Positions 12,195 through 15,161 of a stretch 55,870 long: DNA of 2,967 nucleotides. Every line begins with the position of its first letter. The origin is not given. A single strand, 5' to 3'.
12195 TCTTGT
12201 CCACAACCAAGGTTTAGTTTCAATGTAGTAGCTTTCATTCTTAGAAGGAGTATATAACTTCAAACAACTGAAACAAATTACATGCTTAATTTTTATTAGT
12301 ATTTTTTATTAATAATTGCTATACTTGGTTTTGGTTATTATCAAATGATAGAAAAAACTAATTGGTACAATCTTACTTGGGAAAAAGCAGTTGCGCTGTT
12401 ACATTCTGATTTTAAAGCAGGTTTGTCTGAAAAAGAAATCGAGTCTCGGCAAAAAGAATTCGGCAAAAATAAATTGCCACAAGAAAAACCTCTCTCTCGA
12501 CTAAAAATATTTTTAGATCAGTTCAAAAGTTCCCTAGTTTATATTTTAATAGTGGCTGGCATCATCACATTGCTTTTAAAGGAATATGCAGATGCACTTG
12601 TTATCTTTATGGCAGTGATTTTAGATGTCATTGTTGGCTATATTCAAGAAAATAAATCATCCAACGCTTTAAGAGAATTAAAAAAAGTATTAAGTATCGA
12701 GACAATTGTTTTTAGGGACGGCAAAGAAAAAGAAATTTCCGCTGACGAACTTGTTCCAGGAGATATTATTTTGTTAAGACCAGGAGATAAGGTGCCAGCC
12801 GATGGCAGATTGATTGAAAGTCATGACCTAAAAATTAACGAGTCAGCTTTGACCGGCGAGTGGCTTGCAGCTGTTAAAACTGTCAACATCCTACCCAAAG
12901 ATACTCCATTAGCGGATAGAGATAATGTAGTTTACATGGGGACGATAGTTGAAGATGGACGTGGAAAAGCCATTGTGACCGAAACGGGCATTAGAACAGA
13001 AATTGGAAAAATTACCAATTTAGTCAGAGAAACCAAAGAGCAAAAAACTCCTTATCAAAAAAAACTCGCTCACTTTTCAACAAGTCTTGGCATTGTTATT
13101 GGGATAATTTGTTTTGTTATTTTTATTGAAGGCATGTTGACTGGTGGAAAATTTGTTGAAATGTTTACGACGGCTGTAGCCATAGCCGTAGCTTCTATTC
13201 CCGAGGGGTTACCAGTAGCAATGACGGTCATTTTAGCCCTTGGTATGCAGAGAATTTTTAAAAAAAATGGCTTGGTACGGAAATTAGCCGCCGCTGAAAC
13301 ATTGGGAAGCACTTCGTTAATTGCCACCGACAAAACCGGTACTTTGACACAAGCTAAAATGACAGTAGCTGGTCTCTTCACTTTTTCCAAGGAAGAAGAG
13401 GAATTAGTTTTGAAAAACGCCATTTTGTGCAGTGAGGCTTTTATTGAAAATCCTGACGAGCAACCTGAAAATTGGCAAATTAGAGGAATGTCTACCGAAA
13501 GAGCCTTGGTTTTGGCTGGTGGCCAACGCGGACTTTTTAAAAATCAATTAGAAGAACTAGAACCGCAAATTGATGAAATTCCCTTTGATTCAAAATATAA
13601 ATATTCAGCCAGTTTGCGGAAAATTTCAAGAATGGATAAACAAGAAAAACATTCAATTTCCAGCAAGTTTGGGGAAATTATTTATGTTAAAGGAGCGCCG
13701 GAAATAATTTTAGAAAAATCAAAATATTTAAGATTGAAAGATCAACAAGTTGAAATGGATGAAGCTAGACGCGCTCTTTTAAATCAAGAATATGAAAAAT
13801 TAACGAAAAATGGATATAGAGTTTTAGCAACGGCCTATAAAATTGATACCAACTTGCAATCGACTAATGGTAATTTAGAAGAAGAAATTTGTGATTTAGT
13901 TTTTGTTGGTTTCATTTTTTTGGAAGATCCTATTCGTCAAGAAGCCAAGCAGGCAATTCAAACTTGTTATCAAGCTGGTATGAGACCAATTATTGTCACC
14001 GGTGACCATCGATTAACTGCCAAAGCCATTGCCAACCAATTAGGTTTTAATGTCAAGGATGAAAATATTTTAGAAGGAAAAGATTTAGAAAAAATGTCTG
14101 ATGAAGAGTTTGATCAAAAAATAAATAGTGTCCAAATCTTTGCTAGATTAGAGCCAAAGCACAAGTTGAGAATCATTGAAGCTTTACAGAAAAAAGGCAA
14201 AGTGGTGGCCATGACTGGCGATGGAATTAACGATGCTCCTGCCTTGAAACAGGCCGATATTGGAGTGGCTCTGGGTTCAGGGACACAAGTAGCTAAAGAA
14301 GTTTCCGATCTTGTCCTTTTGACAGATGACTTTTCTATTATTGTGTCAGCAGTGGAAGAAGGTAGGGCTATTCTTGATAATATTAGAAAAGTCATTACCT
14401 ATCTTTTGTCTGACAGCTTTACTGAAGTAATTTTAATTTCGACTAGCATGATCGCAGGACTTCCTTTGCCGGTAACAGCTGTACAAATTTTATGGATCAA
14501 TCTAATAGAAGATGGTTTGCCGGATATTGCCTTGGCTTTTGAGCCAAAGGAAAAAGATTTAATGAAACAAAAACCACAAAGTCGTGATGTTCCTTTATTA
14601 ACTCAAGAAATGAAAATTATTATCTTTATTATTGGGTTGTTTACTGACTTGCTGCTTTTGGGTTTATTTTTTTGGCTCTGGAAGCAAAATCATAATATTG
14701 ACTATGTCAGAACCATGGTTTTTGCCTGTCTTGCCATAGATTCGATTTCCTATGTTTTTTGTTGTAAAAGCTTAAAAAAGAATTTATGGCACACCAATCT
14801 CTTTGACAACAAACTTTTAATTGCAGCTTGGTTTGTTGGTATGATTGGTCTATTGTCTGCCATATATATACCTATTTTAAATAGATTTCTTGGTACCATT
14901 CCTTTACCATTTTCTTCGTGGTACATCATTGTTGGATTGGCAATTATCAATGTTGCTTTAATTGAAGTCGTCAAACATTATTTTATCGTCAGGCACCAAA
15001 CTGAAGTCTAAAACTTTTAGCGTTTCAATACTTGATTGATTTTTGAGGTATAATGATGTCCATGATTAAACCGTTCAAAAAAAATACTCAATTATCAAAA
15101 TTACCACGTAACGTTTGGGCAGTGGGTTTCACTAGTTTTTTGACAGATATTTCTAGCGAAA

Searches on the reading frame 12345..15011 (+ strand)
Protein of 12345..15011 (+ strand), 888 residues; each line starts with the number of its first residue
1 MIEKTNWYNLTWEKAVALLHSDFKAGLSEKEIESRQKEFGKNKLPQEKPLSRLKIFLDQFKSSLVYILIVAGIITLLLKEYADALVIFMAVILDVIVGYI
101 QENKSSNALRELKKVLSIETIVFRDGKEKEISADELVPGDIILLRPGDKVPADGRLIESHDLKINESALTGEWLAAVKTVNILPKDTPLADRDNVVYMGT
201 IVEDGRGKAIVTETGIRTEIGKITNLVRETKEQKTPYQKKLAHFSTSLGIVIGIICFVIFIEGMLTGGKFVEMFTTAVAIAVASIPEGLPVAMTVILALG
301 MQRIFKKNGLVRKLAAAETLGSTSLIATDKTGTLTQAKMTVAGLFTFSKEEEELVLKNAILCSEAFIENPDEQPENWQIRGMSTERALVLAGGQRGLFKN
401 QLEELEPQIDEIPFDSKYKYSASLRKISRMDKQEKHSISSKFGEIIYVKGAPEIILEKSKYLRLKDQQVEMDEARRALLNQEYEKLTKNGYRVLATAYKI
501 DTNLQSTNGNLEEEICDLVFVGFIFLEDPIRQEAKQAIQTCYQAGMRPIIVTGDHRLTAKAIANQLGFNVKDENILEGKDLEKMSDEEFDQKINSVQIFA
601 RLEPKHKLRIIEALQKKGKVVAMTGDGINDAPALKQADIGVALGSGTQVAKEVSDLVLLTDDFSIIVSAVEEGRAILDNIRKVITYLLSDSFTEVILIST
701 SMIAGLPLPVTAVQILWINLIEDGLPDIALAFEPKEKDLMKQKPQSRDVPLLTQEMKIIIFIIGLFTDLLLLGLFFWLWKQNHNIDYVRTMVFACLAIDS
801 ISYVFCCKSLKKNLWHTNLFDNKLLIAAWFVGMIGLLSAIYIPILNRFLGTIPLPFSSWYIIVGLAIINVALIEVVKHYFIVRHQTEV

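Call 15: search_protein_families(library=ncbifam, proteins=[window:12345-15011:+], max_evalue=0.001)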
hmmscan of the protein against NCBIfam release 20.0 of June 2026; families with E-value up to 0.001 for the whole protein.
window:12345-15011:+ (888 aa): 25 families
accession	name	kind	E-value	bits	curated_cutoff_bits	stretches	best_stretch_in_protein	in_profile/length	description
TIGR01522.1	ATPase-IIA2_Ca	equivalog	1.7e-193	644.8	798.3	1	8-879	5-849/854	calcium-transporting P-type ATPase, PMR1-type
TIGR01116.1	ATPase-IIA1_Ca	equivalog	4.9e-173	577.3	703.4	1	57-878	2-796/799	calcium-translocating P-type ATPase, SERCA-type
TIGR01517.1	ATPase-IIB_Ca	equivalog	4.7e-141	471.7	507.05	1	17-876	46-876/882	calcium-translocating P-type ATPase, PMCA-type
TIGR01647.1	ATPase-IIIA_H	equivalog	2.2e-128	429.5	615.5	1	26-834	1-748/755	plasma-membrane proton-efflux P-type ATPase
TIGR01523.1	ATPase-IID_K-Na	equivalog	1.7e-126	423.1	645.05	3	355-767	433-846/997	potassium/sodium efflux P-type ATPase, fungal-type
TIGR01106.1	ATPase-IIC_X-K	subfamily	8e-125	417.9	946.1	2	84-571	107-610/997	Na,H/K antiporter P-type ATPase subunit alpha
TIGR01524.1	ATPase-IIIB_Mg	equivalog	5.1e-124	415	610.75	1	21-884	28-864/867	magnesium-translocating P-type ATPase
NF011702.0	PRK15122.1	subfamily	3e-105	353.1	975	1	13-885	37-904/907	magnesium-translocating P-type ATPase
TIGR01494.1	ATPase_P-type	subfamily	2.9e-91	306.3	62.3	3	86-363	1-251/478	HAD-IC family P-type ATPase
TIGR01657.1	P-ATPase-V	hypoth_equivalog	2.4e-81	273.7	618.25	3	19-352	132-477/1055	ATP13A2 family polyamine export P-type ATPase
TIGR01525.1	ATPase-IB_hvy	subfamily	3.3e-77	260.6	346.25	3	68-357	5-283/560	heavy metal translocating P-type ATPase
TIGR01512.1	ATPase-IB2_Cd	subfamily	5.6e-58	196.8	313.5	3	67-343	4-254/494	cadmium family heavy metal-translocating P-type ATPase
TIGR01511.1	ATPase-IB1_Cu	subfamily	1.3e-56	192.6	397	3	81-350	43-288/542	copper-translocating P-type ATPase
NF008262.1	PRK11033.1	equivalog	1.1e-52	179.5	1005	3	67-359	181-461/731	zinc/cadmium/mercury/lead-transporting ATPase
TIGR01497.1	kdpB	equivalog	3.4e-45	154.3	527.9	2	88-365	74-341/675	potassium-transporting ATPase subunit KdpB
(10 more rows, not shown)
